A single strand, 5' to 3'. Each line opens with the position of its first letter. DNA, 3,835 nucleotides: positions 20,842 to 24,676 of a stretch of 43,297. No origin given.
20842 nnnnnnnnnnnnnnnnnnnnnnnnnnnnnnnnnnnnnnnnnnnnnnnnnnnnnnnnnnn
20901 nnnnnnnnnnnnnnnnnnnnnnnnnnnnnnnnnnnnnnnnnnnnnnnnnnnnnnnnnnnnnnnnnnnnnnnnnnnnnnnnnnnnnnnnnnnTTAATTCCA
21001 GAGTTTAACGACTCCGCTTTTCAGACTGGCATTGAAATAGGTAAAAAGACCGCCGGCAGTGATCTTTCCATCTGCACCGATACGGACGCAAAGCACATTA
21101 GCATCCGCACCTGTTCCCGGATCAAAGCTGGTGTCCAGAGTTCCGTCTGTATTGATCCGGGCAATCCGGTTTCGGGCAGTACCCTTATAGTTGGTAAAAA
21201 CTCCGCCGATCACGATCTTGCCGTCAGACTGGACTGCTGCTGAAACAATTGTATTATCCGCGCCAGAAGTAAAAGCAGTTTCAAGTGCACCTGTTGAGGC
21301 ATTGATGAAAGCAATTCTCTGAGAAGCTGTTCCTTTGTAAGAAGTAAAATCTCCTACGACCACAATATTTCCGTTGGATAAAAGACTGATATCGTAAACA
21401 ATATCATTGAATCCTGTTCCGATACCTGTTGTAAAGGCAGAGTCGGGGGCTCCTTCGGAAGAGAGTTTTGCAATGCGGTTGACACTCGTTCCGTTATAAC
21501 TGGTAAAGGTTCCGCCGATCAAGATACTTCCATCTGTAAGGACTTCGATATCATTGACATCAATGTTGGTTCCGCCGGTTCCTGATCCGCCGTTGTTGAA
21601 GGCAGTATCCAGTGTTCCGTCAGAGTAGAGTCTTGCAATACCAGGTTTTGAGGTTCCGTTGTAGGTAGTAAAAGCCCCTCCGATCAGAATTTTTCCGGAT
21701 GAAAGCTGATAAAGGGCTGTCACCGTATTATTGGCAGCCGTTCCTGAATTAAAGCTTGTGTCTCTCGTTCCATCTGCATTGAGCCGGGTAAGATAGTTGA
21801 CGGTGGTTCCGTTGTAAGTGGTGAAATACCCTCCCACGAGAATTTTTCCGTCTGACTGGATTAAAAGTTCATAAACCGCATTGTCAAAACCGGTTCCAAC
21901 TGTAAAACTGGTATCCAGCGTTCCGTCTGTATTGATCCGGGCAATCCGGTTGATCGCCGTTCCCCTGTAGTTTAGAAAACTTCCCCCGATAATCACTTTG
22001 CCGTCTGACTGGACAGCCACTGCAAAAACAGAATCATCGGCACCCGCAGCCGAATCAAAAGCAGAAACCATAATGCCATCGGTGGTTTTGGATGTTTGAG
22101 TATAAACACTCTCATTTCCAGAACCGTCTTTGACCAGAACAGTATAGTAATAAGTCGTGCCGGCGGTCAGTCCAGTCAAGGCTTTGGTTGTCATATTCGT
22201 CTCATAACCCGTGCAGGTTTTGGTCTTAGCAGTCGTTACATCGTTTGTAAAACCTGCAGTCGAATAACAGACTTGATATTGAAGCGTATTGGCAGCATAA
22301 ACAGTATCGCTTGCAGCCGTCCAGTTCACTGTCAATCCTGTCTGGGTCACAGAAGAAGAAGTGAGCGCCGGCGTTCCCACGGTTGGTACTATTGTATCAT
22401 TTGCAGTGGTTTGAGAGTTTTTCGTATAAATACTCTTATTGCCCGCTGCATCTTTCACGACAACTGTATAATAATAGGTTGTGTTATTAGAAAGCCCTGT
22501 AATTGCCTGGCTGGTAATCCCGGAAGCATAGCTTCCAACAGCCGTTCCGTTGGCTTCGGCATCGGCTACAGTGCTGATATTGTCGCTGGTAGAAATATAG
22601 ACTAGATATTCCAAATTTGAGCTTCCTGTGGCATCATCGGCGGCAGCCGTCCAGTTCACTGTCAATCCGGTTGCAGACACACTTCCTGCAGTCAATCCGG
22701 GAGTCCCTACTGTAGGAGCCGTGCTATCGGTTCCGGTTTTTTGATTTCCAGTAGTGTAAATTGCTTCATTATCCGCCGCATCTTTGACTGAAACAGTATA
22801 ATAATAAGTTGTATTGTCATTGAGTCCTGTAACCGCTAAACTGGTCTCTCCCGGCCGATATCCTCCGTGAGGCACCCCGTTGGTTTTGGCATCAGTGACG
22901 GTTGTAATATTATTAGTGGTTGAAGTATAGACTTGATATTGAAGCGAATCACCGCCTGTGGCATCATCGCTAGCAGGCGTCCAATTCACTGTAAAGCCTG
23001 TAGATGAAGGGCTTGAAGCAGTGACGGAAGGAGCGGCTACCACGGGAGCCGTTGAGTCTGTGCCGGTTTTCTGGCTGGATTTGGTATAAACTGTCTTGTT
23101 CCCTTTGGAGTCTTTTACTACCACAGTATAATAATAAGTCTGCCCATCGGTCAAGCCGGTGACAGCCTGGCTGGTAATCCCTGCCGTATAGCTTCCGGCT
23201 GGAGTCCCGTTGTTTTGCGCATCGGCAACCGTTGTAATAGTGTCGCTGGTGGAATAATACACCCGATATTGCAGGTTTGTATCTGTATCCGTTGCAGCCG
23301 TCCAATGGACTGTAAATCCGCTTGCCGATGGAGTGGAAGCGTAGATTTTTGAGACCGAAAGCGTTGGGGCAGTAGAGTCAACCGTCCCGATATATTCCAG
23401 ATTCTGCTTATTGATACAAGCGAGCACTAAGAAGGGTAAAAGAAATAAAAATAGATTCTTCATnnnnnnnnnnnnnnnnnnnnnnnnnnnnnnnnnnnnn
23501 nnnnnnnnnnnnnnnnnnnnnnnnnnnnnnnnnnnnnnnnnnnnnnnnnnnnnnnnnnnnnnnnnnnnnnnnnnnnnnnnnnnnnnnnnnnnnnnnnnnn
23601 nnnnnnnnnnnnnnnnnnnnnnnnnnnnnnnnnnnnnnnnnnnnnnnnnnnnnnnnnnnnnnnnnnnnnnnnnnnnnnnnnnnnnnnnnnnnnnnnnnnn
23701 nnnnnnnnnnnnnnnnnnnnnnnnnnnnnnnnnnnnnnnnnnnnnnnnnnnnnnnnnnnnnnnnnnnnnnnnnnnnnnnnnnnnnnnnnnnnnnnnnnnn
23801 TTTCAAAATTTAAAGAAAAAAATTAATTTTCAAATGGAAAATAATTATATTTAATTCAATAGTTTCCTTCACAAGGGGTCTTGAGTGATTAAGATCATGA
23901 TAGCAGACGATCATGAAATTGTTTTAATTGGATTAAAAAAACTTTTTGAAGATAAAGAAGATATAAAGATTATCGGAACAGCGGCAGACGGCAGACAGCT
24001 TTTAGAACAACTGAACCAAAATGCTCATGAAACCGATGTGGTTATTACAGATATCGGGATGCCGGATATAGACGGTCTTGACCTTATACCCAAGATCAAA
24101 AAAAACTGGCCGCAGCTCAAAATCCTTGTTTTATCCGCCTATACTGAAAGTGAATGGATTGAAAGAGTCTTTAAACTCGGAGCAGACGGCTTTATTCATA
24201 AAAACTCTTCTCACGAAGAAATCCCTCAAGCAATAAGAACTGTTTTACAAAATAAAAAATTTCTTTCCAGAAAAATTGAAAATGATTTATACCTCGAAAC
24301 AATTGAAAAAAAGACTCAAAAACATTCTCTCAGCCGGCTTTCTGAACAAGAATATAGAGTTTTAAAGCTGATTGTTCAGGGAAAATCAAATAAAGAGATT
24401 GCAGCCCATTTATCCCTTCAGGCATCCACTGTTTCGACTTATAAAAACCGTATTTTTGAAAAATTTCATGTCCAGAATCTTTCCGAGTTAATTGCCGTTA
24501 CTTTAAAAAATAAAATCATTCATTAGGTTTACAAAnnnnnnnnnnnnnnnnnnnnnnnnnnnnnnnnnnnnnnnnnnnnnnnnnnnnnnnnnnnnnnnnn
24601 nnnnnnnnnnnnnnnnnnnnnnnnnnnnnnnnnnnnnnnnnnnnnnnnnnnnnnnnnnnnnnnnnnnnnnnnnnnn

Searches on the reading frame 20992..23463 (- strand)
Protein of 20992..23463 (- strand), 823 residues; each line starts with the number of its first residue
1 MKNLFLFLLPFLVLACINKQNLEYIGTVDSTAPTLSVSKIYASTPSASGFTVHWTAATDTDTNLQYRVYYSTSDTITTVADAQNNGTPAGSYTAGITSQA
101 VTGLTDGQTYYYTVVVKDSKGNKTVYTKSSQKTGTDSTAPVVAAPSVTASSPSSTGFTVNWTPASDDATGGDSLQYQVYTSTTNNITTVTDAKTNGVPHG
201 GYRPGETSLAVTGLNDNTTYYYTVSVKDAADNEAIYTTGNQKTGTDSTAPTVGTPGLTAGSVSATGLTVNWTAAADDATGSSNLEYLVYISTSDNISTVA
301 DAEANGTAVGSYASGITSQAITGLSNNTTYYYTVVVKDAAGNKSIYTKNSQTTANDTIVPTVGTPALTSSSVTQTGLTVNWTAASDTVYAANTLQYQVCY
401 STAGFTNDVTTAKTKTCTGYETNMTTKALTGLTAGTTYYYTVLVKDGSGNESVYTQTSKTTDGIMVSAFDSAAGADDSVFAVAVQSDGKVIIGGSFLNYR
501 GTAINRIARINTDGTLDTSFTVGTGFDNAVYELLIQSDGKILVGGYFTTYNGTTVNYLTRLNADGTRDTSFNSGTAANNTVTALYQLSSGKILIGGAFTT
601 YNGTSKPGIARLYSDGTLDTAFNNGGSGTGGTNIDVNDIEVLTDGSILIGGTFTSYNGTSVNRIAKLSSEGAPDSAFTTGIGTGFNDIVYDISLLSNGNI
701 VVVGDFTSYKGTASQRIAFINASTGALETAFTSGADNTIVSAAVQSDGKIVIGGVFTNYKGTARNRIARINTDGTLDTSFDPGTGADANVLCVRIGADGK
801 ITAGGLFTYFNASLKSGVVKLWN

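Call 6: search_protein_families(library=pfam, proteins=[window:20992-23463:-], max_evalue=0.1)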
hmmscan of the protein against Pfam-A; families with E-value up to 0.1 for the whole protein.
window:20992-23463:- (823 aa): 8 families
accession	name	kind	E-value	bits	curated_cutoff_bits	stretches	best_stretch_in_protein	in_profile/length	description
PF17164.10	DUF5122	-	7.7e-75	247.3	27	6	745-780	1-36/36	Domain of unknown function (DUF5122) beta-propeller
PF00041.27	fn3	-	3.6e-20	72.4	25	4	146-228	4-70/84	Fibronectin type III domain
PF16656.11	Pur_ac_phosph_N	-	2e-18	67.2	30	4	367-452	6-87/93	Purple acid Phosphatase, N-terminal domain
PF16655.11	PhoD_N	-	3.7e-11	43.8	30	3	52-118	14-80/90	PhoD-like phosphatase, N-terminal domain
PF25788.1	Ig_Rha78A_N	-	9e-06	26.3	27.4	0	378-460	21-99/105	Rha78A-like, N-terminal immunoglobulin domain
PF10179.15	NDNF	-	1.2e-05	25.8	27.3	0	411-458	78-123/127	Neuron-derived neurotrophic factor, first Fn(III) domain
PF14250.11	AbrB-like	-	5.2e-05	23.7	25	0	742-758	33-49/70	AbrB-like transcriptional regulator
PF16794.11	fn3_4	-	0.00081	19.7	27.1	0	370-453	11-97/103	Fibronectin-III type domain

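Call 19: search_protein_families(library=ncbifam, proteins=[window:20992-23463:-], max_evalue=0.1)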
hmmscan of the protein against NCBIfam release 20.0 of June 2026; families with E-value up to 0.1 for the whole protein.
window:20992-23463:- (823 aa): 3 families
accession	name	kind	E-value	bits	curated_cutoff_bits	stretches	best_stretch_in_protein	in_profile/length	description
TIGR02608.1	delta_60_rpt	domain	4.6e-48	160.9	76.5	5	530-577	3-51/55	delta-60 repeat domain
NF041611.1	exoglucan_CbhB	equivalog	1.5e-12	46.4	1950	3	231-457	688-881/997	exoglucanase CbhB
NF045522.1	MXAN_2561_fam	equivalog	2.4e-06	27.2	150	1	255-353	172-257/304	MXAN_2561 family MXYO-CTERM-anchored protein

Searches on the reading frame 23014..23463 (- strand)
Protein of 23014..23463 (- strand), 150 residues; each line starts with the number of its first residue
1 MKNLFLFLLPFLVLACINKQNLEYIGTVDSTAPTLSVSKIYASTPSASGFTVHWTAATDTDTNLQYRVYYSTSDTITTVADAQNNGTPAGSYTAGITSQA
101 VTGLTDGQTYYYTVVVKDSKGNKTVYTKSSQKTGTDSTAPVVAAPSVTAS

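Call 68: find_related_loci(query=A5, collection=genome_contigs, flank=10000)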
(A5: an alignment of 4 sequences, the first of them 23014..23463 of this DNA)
Query A5 (150 aa) in genome_contigs; peptide patterns used: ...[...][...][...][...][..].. (x = any residue, [..] = any of these).
600 stretches matched a pattern (row limit reached: there are more); 26 encode a relative of the query (tblastn E <= 1e-3); 26 distinct loci.
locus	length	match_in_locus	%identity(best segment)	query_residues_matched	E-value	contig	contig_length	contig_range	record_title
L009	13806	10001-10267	52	51-136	7e-21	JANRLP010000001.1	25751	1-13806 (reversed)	MAG: Leptospiraceae bacterium isolate bins.194 k141_2328505, whole genome shotgun sequence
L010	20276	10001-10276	45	46-131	2e-13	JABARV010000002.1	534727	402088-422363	MAG: Turneriella sp. isolate Bin_83R c_000000000038, whole genome shotgun sequence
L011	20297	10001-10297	38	28-128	1e-10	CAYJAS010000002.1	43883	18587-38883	MAG TPA_asm: uncultured Oscillospiraceae bacterium isolate ERP123703_co1_198 genome assembly, contig: NODE_803_length_43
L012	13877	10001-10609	37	23-135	1e-10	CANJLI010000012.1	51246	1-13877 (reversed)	MAG: Deltaproteobacteria bacterium isolate RH-23may17-178 genome assembly, contig: RH-23may17-C4620, whole genome shotgu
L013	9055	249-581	33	27-150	4e-10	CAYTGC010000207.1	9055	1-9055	MAG TPA_asm: uncultured Myxococcales bacterium isolate SRP189682_co2_104 genome assembly, contig: NODE_14932_length_9055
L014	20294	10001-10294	33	39-133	2e-9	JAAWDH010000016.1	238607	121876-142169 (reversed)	MAG: Oscillospiraceae bacterium isolate ABMPRH_116_1 k141_398397, whole genome shotgun sequence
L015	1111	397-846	38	29-146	3e-9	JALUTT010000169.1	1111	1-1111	MAG: Anaerolineae bacterium isolate 128-326_maxbin2_scaf2bin.035 128-326_scaffold_86944_c1, whole genome shotgun sequenc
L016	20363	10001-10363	35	23-142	9e-9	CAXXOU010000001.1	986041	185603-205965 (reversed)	MAG: Candidatus Cloacimonadales bacterium isolate b7261744-8048-4391-bc20-4309e884055d genome assembly, contig: contig_1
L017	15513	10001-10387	30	5-140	9e-8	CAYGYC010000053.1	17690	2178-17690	MAG TPA_asm: uncultured archaeon isolate ERP119294_co4_332 genome assembly, contig: NODE_2947_length_17690_cov_9.692600,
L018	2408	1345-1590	38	29-114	1e-7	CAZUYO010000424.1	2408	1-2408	MAG TPA_asm: uncultured Thermodesulfobacteriota bacterium isolate SRP162660_co1_48 genome assembly, contig: NODE_73999_l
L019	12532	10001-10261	35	44-134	2e-7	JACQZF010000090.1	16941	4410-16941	MAG: Nitrospirae bacterium isolate NC_groundwater_1560_Pr4_S-0.65um_46_16 SR1-18-Sp65_coassembly_scaffold_532127, whole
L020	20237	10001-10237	34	40-129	2e-7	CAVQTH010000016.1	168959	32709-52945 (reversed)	MAG: uncultured delta proteobacterium isolate MFD00032.bin.2.163 genome assembly, contig: contig_13326, whole genome sho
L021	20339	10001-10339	35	37-146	2e-6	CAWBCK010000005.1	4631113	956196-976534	MAG: uncultured Planctomycetota bacterium isolate MFD02416.bin.2.38 genome assembly, contig: contig_3253, whole genome s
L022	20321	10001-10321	32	22-122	3e-6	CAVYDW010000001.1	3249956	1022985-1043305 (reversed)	MAG: uncultured Phycisphaerae bacterium isolate MFD04492.bin.2.1 genome assembly, contig: contig_18431, whole genome sho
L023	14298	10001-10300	38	32-143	6e-6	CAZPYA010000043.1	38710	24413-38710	MAG TPA_asm: uncultured bacterium isolate SRP272421_co1_718 genome assembly, contig: NODE_2014_length_38710_cov_7.851817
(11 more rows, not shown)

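Call 73: search_protein_families(library=pfam, proteins=[L010:6336-7211:-, L010:7281-8408:+, L010:1682-6328:-, L010:9815-12238:+, L009:8802-9767:+, L009:9782-10762:+], max_evalue=0.1)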
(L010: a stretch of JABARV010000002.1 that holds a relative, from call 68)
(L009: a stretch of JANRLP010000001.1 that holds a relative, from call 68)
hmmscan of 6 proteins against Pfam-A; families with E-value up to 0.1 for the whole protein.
L010:6336-7211:- (291 aa): 0 families

L010:7281-8408:+ (375 aa): 2 families
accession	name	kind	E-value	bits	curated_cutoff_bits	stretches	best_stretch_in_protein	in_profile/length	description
PF05198.21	IF3_N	-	0.079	13.6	26.9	0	32-79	7-51/70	Translation initiation factor IF-3, N-terminal domain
PF03783.19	CsgG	-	0.088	12.5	20.8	0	24-113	4-99/210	Curli production assembly/transport component CsgG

L010:1682-6328:- (1548 aa): 2 families
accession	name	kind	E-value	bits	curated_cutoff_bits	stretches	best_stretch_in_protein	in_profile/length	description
PF07495.19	Y_Y_Y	-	7.1e-05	23.1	26.6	1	461-502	22-64/65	Y_Y_Y domain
PF16403.11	Bact_surface_Ig-like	-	0.0081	16.6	27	0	741-759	45-63/71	Bacterial surface protein, Ig-like domain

L010:9815-12238:+ (807 aa): 7 families
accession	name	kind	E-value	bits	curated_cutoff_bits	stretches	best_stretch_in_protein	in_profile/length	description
PF13205.12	Big_5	-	2.2e-24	86.6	23.6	2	249-370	1-105/105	Bacterial Ig-like domain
PF13290.12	CHB_HEX_C_1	-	3e-16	59.5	22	2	383-459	1-67/67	Chitobiase/beta-hexosaminidase C-terminal domain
PF13287.12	Fn3_assoc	-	2.4e-11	44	23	2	183-246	4-59/59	Fn3 associated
PF16656.11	Pur_ac_phosph_N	-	9.9e-05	23.3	30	1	57-141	6-82/93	Purple acid Phosphatase, N-terminal domain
PF25788.1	Ig_Rha78A_N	-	0.00017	22.3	27.4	0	61-149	14-93/105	Rha78A-like, N-terminal immunoglobulin domain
PF00041.27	fn3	-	0.00017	22.1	25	1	56-150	5-78/84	Fibronectin type III domain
PF04234.18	CopC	-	0.002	19.6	23.3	1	255-352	4-80/92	CopC domain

L009:8802-9767:+ (321 aa): 1 family
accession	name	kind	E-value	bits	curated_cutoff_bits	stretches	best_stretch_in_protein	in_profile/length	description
PF18935.5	DUF5683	-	0.0011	19.4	26.7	1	152-273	7-111/151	Family of unknown function (DUF5683)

L009:9782-10762:+ (326 aa): 7 families
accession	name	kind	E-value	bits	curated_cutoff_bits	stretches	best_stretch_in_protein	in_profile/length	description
PF00041.27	fn3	-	3.2e-09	37.3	25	1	63-148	6-74/84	Fibronectin type III domain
PF16656.11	Pur_ac_phosph_N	-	6.5e-09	36.7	30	1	62-145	5-83/93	Purple acid Phosphatase, N-terminal domain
PF10179.15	NDNF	-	0.00076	20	27.3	1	121-151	87-117/127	Neuron-derived neurotrophic factor, first Fn(III) domain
PF25788.1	Ig_Rha78A_N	-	0.0014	19.3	27.4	1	66-149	13-90/105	Rha78A-like, N-terminal immunoglobulin domain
PF16794.11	fn3_4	-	0.06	13.7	27.1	0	70-147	16-93/103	Fibronectin-III type domain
PF16655.11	PhoD_N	-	0.066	14.2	30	0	74-144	13-80/90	PhoD-like phosphatase, N-terminal domain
PF16974.11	NAR2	-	0.089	12.8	26.6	0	113-156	88-126/142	High-affinity nitrate transporter accessory, Ig-like domain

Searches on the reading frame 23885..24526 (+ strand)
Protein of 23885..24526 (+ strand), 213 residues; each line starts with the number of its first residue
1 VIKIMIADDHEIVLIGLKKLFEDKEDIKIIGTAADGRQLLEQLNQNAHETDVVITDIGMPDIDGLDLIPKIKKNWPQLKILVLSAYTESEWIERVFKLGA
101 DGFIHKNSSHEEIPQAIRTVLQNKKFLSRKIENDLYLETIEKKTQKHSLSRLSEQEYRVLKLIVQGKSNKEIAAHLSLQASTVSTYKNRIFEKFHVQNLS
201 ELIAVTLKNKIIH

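Call 9: search_protein_families(library=pfam, proteins=[window:23885-24526:+], max_evalue=0.01)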
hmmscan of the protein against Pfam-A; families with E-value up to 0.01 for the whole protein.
window:23885-24526:+ (213 aa): 6 families
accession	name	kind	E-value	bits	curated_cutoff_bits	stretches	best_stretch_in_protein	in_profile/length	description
PF00072.30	Response_reg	-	3.2e-28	98.6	30.2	1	4-118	1-111/111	Response regulator receiver domain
PF00196.25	GerE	-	7.2e-17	61.2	23.5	1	151-204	2-55/57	Bacterial regulatory proteins, luxR family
PF08281.18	Sigma70_r4_2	-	5.9e-05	23.1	25.7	1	149-191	8-51/54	Sigma-70, region 4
PF13936.12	HTH_38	-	0.0022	18.1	27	1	151-184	4-38/44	Helix-turn-helix domain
PF19610.4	DUF6115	-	0.0054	17.5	27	1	116-178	60-122/134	Family of unknown function (DUF6115)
PF05137.18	PilN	-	0.0065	16.9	22.8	0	17-58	16-60/78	Fimbrial assembly protein (PilN)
